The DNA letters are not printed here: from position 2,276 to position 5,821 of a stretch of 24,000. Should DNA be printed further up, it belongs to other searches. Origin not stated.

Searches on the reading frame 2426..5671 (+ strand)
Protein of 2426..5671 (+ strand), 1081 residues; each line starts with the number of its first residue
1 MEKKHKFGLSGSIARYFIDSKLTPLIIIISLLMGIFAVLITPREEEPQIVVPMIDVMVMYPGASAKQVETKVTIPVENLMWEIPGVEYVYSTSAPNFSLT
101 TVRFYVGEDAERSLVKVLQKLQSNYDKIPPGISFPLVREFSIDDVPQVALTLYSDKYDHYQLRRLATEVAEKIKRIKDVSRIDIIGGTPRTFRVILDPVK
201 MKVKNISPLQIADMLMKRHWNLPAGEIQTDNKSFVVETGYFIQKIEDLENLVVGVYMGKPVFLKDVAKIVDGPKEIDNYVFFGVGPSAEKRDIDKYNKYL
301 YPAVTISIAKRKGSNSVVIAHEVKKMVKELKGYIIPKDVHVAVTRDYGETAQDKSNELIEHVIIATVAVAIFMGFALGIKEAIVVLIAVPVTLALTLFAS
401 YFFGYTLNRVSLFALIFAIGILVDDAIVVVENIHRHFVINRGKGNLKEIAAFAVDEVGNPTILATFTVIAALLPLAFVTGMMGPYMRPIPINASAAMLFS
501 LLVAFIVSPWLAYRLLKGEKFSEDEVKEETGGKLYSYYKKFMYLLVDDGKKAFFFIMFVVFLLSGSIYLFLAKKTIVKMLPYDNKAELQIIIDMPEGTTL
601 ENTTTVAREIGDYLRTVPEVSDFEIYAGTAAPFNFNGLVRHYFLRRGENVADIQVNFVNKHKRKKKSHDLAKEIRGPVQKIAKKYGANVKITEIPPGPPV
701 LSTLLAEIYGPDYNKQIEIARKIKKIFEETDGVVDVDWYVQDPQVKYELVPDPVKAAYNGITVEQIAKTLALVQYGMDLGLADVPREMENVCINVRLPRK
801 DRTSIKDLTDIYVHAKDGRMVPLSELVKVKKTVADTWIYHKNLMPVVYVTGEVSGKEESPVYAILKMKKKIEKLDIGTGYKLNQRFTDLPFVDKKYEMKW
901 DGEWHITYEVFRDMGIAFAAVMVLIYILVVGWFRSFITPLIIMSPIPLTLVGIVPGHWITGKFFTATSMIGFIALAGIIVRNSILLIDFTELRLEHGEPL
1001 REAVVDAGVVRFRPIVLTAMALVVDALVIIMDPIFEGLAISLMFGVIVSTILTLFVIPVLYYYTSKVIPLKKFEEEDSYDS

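Call 43: search_protein_families(library=pfam, proteins=[window:2426-5671:+], max_evalue=0.00001)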
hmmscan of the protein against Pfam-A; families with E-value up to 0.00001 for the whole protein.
window:2426-5671:+ (1081 aa): 2 families
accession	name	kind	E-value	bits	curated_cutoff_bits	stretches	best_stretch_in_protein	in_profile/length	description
PF00873.25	ACR_tran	-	1.5e-163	546.4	28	1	14-1063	2-1019/1021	AcrB/AcrD/AcrF family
PF02355.23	SecD_SecF_C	-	2.7e-08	33.9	20.5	1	359-515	34-182/189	Protein export membrane protein SecD/SecF, C-terminal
